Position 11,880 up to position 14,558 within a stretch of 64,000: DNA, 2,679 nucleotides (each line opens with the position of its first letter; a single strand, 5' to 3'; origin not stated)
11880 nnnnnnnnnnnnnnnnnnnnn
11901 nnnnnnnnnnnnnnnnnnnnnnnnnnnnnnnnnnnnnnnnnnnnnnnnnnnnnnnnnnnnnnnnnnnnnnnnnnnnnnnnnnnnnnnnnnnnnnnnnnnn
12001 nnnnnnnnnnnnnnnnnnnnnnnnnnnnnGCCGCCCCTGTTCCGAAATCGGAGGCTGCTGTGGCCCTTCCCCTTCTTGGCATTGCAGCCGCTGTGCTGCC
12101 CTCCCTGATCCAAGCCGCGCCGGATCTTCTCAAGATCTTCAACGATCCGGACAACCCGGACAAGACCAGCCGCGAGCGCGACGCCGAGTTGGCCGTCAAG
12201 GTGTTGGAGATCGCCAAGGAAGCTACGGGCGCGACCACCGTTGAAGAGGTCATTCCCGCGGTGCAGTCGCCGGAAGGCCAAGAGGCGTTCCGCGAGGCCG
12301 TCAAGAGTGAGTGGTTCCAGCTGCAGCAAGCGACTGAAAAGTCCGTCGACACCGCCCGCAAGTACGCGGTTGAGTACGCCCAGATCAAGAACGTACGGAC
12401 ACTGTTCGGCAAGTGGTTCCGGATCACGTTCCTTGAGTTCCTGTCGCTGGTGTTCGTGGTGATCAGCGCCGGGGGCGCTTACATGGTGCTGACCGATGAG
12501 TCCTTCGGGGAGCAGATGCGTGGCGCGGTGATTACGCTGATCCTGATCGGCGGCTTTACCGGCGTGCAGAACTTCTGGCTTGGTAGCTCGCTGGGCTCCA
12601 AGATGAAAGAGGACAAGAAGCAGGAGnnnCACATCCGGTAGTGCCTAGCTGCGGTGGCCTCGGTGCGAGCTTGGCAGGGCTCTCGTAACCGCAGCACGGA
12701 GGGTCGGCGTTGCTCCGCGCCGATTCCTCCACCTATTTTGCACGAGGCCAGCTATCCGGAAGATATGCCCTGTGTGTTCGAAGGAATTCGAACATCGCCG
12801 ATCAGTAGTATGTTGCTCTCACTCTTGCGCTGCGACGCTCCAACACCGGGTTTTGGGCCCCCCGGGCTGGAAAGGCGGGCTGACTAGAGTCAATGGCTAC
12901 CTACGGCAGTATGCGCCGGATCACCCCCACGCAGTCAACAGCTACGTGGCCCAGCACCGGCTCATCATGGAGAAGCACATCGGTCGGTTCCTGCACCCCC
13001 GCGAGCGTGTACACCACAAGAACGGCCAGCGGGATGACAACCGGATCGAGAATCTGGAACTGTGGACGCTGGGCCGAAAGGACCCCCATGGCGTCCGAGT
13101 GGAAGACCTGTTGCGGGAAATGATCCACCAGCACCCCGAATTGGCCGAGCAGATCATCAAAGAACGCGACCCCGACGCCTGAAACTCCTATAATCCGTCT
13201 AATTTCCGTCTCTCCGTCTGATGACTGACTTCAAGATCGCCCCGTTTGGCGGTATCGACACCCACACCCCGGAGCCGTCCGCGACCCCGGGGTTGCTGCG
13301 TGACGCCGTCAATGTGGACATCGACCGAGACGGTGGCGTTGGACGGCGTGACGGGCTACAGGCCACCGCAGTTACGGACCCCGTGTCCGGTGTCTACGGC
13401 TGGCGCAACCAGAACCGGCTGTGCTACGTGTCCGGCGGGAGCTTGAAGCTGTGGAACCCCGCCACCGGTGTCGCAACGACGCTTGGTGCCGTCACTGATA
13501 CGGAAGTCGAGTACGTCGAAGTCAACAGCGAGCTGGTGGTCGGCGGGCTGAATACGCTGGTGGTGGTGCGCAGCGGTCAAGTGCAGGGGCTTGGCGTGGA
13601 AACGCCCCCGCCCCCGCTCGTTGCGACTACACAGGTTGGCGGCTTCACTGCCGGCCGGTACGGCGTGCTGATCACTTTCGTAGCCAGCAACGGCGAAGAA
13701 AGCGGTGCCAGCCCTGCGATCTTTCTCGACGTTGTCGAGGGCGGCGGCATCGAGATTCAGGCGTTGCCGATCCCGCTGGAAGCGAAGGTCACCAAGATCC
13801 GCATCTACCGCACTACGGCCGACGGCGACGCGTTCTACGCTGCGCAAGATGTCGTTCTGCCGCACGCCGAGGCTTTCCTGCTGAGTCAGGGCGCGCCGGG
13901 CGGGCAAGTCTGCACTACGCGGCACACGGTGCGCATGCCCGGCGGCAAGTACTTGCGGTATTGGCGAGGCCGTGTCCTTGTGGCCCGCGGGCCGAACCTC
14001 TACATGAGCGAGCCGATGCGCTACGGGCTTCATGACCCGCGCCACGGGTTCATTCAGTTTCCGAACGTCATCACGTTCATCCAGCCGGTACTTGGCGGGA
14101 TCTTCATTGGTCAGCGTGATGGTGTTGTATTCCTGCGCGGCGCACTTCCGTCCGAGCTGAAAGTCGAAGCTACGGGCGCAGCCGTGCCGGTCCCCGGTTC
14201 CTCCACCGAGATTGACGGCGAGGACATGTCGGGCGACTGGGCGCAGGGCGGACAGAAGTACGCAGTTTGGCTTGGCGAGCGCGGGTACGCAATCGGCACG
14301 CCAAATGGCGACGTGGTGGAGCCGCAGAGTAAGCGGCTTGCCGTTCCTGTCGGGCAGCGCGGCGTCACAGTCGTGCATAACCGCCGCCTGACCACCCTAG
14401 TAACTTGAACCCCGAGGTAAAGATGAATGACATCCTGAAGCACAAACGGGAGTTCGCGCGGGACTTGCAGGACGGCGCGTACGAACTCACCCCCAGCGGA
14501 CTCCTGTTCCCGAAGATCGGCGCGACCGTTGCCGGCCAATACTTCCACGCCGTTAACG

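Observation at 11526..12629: Lambda-R-type lytic transglycosylase fused to a C-terminal double-TM domain, encoded inside the structural module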

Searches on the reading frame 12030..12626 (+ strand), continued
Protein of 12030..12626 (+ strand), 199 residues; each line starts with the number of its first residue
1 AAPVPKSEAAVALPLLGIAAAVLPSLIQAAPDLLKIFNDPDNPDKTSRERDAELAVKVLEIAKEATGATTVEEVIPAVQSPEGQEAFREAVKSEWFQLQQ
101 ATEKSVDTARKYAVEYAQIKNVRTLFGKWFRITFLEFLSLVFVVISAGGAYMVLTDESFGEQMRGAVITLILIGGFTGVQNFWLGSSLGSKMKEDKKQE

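Call 89: search_protein_families(library=pfam, alignment_id=A2, max_evalue=10)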
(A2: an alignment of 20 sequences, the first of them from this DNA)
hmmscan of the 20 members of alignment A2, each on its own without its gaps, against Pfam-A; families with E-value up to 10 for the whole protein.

A. member 1, seq(192 aa): 1 family
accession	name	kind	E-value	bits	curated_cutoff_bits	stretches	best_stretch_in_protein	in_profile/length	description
PF10660.14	MitoNEET_N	-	0.35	11.4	23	1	119-146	25-53/64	Iron-containing outer mitochondrial membrane protein N-terminus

B. families by the number of members that match (of 20 scanned): 39 families (the first 25 are shown)
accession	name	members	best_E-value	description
PF09335.16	VTT_dom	2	0.029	VTT domain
PF14551.11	MCM_N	2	0.087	MCM N-terminal domain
PF10660.14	MitoNEET_N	2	0.14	Iron-containing outer mitochondrial membrane protein N-terminus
PF12670.12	DUF3792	1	0.00047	Protein of unknown function (DUF3792)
PF16015.10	Promethin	1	0.0065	Promethin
PF11769.13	DUF3313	1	0.012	Protein of unknown function (DUF3313)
PF15919.11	HicB_lk_antitox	1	0.013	HicB_like antitoxin of bacterial toxin-antitoxin system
PF04550.17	Phage_holin_3_2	1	0.015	Phage holin family 2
PF17336.7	DUF5368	1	0.021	Family of unknown function (DUF5368)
PF12822.12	ECF_trnsprt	1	0.021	ECF transporter, substrate-specific component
PF16715.11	CDPS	1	0.024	Cyclodipeptide synthase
PF05433.20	Rick_17kDa_Anti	1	0.026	Glycine zipper 2TM domain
PF21009.2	SBSN_GxHH_rpt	1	0.029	Suprabasin, GxHH repeat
PF00800.23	PDT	1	0.042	Prephenate dehydratase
PF18895.5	T4SS_pilin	1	0.043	Type IV secretion system pilin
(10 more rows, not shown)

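Call 102: fold_search(model_id=the predicted structure, library=viral)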
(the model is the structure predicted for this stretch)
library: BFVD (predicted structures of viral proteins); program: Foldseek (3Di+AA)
matches with E <= 10: 143; with E <= 0.001: 0
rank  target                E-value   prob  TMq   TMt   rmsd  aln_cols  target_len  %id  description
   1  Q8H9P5                1.6e-02  1.00  0.39  0.51   5.8       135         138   21  ORF20 [Vibrio phage VHML]
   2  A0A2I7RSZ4            2.7e-02  0.95  0.30  0.34  11.2       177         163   14  (no name in the UniProt tables at hand)
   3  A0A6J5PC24            2.5e-01  0.41  0.24  0.25  12.9       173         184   12  Holin of 3TMs, for gene-transfer release [uncultured Caudovirales phage]
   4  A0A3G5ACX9            7.9e-01  0.25  0.29  0.21  14.8       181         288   10  Uncharacterized protein [Satyrvirus sp.]
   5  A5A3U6                1.2e+00  0.20  0.21  0.35   9.9        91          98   18  (no name in the UniProt tables at hand)
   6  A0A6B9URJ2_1          1.2e+00  0.08  0.20  0.06  17.2       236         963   14  (no name in the UniProt tables at hand)
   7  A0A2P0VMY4            1.4e+00  0.03  0.12  0.09  20.9       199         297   10  Uncharacterized protein [Tetraselmis virus 1]
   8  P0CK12                1.5e+00  0.09  0.19  0.05  17.1       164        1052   16  P3N-PIPO polyprotein [Turnip mosaic virus (strain Quebec)]
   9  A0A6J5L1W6            1.6e+00  0.06  0.15  0.15  20.8       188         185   12  Uncharacterized protein [uncultured Caudovirales phage]
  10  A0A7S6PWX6            1.7e+00  0.23  0.24  0.25   4.9        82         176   17  Replicase (Fragment) [Grapevine rupestris stem pitting-associated virus]
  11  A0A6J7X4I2            1.7e+00  0.06  0.15  0.11  24.0       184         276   14  Terminase small subunit [uncultured Caudovirales phage]
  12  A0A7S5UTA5            2.2e+00  0.10  0.19  0.18  15.7       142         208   18  (no name in the UniProt tables at hand)
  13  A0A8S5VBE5            2.2e+00  0.08  0.19  0.16  19.2       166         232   14  Terminase small subunit [Myoviridae sp. ctbEa13]
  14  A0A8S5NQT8            2.2e+00  0.08  0.13  0.08  11.6        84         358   15  AAA domain protein [Myoviridae sp. ctj3P51]
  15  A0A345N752            2.2e+00  0.07  0.18  0.20  19.5       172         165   13  (no name in the UniProt tables at hand)
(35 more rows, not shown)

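Call 105: search_protein_families(library=pfam, proteins=[L005:4028-4564:+, L009:5001-5534:+], max_evalue=1)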
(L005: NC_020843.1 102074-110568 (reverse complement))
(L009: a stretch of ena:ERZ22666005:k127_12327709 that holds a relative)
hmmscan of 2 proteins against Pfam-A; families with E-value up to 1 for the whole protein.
L005:4028-4564:+ (178 aa): 1 family
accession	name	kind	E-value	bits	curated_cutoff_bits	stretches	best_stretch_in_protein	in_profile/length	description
PF05360.19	YiaAB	-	0.29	11.8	26.6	1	106-140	9-46/53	yiaA/B two helix domain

L009:5001-5534:+ (177 aa): 1 family
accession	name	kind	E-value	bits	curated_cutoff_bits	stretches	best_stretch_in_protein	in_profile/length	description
PF05814.16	Ac76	-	0.53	10.8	22.5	1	115-145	28-58/83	Orf76 (Ac76)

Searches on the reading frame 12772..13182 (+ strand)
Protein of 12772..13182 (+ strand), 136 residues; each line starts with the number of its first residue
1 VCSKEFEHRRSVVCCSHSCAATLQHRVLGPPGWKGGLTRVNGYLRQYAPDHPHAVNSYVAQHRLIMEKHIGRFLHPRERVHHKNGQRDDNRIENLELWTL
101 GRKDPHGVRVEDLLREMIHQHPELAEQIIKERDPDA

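Call 3: search_protein_families(library=pfam, proteins=[window:12772-13182:+], max_evalue=0.01)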
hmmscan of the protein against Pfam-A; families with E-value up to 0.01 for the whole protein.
window:12772-13182:+ (136 aa): 1 family
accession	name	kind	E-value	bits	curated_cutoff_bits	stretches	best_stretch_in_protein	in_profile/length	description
PF13392.12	HNH_3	-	3.5e-10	39.8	24.8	1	61-99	3-40/46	HNH endonuclease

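Call 4: search_protein_families(library=phrogs, proteins=[window:12772-13182:+], max_evalue=0.001)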
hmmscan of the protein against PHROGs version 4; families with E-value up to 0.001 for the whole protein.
window:12772-13182:+ (136 aa): 13 families
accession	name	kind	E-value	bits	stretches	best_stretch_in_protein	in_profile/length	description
phrog_20891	-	DNA, RNA and nucleotide metabolism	8.8e-25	88.6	1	13-114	100-207/219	HNH endonuclease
phrog_7545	-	DNA, RNA and nucleotide metabolism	3e-13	51.3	1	38-99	63-125/160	HNH endonuclease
phrog_10730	-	DNA, RNA and nucleotide metabolism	1.4e-12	48.8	1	41-101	74-135/234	HNH endonuclease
phrog_959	-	DNA, RNA and nucleotide metabolism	3e-10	41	1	55-111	54-110/138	HNH endonuclease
phrog_14913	-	DNA, RNA and nucleotide metabolism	4.6e-09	37.5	1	41-99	15-80/149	HNH endonuclease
phrog_21964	-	DNA, RNA and nucleotide metabolism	9.2e-09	36.2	1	34-98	140-203/244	HNH endonuclease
phrog_15471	-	DNA, RNA and nucleotide metabolism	1.5e-08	35.7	1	41-120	16-92/183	HNH endonuclease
phrog_99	-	DNA, RNA and nucleotide metabolism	5.5e-07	30.6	1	41-97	147-195/383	HNH endonuclease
phrog_59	-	DNA, RNA and nucleotide metabolism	2.2e-06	28.3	1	62-97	192-225/423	HNH endonuclease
phrog_19902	-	DNA, RNA and nucleotide metabolism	4.3e-05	24.3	1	53-97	81-125/221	HNH endonuclease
phrog_1492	-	DNA, RNA and nucleotide metabolism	9.6e-05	22.7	1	62-97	115-149/414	HNH endonuclease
phrog_25114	-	unknown function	0.00021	22.3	0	62-98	79-122/156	-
phrog_37683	-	unknown function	0.00084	19.5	1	57-100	159-201/279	-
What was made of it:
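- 12772..13182 (+): HNH endonuclease gene directly downstream. It is likely a mobile passenger in the same variable block and not part of the lysis function. PF13392 3.5e-10 and phrog_20891 8.8e-25 (calls 3, 4).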

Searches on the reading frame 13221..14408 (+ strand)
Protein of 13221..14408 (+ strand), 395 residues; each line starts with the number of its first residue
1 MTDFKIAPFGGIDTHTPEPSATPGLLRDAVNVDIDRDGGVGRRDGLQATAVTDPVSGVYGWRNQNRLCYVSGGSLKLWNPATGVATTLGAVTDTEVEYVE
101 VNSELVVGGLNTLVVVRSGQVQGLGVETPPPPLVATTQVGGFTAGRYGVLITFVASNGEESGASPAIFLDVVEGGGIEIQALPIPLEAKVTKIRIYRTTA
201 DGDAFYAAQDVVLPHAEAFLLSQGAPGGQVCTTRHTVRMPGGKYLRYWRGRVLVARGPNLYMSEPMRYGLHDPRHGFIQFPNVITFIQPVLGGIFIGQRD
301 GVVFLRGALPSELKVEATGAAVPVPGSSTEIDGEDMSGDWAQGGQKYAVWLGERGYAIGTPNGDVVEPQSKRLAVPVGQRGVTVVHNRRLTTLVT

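Call 3: search_protein_families(library=pfam, proteins=[window:13221-14408:+], max_evalue=0.01)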
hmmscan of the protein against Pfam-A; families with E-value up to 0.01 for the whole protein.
window:13221-14408:+ (395 aa): 0 families

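Call 4: search_protein_families(library=phrogs, proteins=[window:13221-14408:+], max_evalue=0.001)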
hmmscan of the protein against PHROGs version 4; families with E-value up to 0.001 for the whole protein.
window:13221-14408:+ (395 aa): 2 families
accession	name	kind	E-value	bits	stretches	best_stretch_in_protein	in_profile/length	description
phrog_8040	-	connector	1.1e-86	292.2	1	5-395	5-394/396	head closure Hc3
phrog_511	-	head and packaging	6.1e-06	25.9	1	124-206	436-528/862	internal virion protein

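Call 12: search_protein_families(library=ncbifam, proteins=[window:13221-14408:+], max_evalue=0.1)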
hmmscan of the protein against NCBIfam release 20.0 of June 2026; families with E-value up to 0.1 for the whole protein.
window:13221-14408:+ (395 aa): 1 family
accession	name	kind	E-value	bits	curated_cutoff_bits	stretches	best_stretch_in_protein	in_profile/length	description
TIGR02378.1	nirD_assim_sml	equivalog_domain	0.098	12.8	74.65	0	189-225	22-55/105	nitrite reductase small subunit NirD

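Call 44: search_dna_similar(query=window:13221-14408:+, collection=phages, mode=protein, max_rows=25)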
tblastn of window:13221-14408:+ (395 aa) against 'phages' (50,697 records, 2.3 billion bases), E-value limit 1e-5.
Records with a match: 50; places in all: 50; records where one place covers at least 80% of the query: 2.
Best place of each record, by identity: <60% 50.
By first word of the organism name: Pseudomonas 44; Bacillus 1; Pseudoalteromonas 1; Shewanella 1; Acidovorax 1; Caudoviricetes 1; Methanosarcina 1.
By host as written in the record: Pseudomonas aeruginosa 20; - 10; Pseudomonas aeruginosa PAO1 4; Pseudomonas aeruginosa ATCC 27853 2; Pseudomonas sp. 2; Pseudomonas aeruginosa HIM-6 2; Pseudomonas stutzeri 1; Bacillus sp 1; and 8 more.
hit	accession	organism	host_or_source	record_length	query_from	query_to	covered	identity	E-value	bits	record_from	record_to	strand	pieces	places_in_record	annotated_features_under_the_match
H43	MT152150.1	Pseudomonas phage 8P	Pseudomonas stutzeri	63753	120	395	70%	42.2%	1e-50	188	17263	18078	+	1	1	structural protein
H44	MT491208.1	Pseudomonas phage vB_PaeM_USP_25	Pseudomonas aeruginosa ATCC 27853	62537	122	395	69%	41.6%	2e-51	190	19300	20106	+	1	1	structural protein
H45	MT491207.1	Pseudomonas phage vB_PaeM_USP_18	Pseudomonas aeruginosa ATCC 27853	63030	122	395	69%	41.6%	6e-51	189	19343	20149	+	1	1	structural protein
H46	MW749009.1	Bacillus phage vB_BspP_Dartukuta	Bacillus sp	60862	122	395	69%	41.5%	8e-51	189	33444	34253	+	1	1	putative structural protein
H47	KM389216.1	Pseudomonas phage F_ET605sp/Pa1651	-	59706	120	395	70%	40.2%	2e-49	184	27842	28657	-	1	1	record has no annotation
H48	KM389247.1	Pseudomonas phage JBD90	-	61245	120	395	70%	40.2%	2e-49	184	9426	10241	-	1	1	record has no annotation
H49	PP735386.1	Pseudomonas phage vB_PaeP-F1Pa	Pseudomonas aeruginosa ATCC 15692 (PAO1)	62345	120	395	70%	40.2%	2e-49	184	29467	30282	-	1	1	head closure Hc3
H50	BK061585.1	Pseudomonas phage vB_PaeP-D14I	Pseudomonas aeruginosa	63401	120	395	70%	40.2%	4e-49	184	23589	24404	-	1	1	Major capsid protein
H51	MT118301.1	Pseudomonas phage Epa33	Pseudomonas sp.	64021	120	395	70%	40.2%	5e-49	184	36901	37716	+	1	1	structural protein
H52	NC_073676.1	Pseudomonas phage Epa33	Pseudomonas sp.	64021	120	395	70%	40.2%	5e-49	184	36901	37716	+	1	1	structural protein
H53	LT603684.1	Pseudomonas phage phiC725A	-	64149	120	395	70%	40.2%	5e-49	184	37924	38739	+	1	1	putative structural protein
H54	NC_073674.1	Pseudomonas phage phiC725A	-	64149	120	395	70%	40.2%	5e-49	184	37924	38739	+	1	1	putative structural protein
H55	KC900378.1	Pseudomonas phage LKA5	Pseudomonas aeruginosa PAO1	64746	120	395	70%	40.2%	5e-49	184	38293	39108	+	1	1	structural protein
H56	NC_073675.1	Pseudomonas phage LKA5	Pseudomonas aeruginosa PAO1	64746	120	395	70%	40.2%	5e-49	184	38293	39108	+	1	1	structural protein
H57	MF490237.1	Pseudomonas phage vB_PaeP_E220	-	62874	120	395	70%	40.2%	6e-49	183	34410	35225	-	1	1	hypothetical protein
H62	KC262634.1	Pseudomonas phage H66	Pseudomonas aeruginosa HIM-6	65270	120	395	70%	39.9%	2e-48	182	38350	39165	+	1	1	structural protein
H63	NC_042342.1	Pseudomonas phage H66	Pseudomonas aeruginosa HIM-6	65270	120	395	70%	39.9%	2e-48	182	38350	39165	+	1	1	head closure Hc3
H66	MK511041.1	Pseudomonas phage vB_Pae_CF69a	Pseudomonas aeruginosa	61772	120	395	70%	39.5%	8e-48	180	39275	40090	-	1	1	hypothetical protein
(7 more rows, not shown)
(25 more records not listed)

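Call 45: get_annotated_region(hit=H63, flank=9000)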
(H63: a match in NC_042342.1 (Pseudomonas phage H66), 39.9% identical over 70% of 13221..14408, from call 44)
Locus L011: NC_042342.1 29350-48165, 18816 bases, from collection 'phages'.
description: Pseudomonas virus H66, complete genome.
organism: Pseudomonas phage H66 (NCBI taxid 2928683)
taxonomy: Viruses; Duplodnaviria; Heunggongvirae; Uroviricota; Caudoviricetes; Hollowayvirus; Hollowayvirus H66
host: Pseudomonas aeruginosa HIM-6; source: -; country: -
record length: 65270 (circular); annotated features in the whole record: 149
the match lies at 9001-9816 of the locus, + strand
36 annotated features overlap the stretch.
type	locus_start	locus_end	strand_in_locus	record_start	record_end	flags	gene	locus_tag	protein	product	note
CDS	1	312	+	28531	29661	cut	-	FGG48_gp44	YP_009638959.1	hypothetical protein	-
regulatory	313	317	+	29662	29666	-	-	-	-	ribosome_binding_site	-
CDS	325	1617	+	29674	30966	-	-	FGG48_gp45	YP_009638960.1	major head protein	verified by mass spectrometry as part of the virion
regulatory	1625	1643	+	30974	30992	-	-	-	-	terminator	-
CDS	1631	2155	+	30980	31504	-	-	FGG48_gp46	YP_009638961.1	virion structural protein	verified by mass spectrometry as part of the virion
regulatory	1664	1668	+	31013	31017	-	-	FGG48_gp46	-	ribosome_binding_site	-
regulatory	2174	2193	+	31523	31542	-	-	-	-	terminator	-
regulatory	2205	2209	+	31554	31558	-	-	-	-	ribosome_binding_site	-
CDS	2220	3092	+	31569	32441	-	-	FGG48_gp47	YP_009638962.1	hypothetical protein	similar to ryanodine receptor Ryr domain (IPR003032)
regulatory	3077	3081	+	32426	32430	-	-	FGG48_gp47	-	ribosome_binding_site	-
CDS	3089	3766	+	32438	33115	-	-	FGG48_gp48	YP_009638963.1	structural protein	verified by mass spectrometry as part of the virion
CDS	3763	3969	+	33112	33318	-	-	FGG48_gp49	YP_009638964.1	CsrA-like regulator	-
regulatory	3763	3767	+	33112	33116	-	-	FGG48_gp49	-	ribosome_binding_site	-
regulatory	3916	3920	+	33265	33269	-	-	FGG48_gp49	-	ribosome_binding_site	-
CDS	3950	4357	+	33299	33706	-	-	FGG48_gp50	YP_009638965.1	hypothetical protein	Near-ORFan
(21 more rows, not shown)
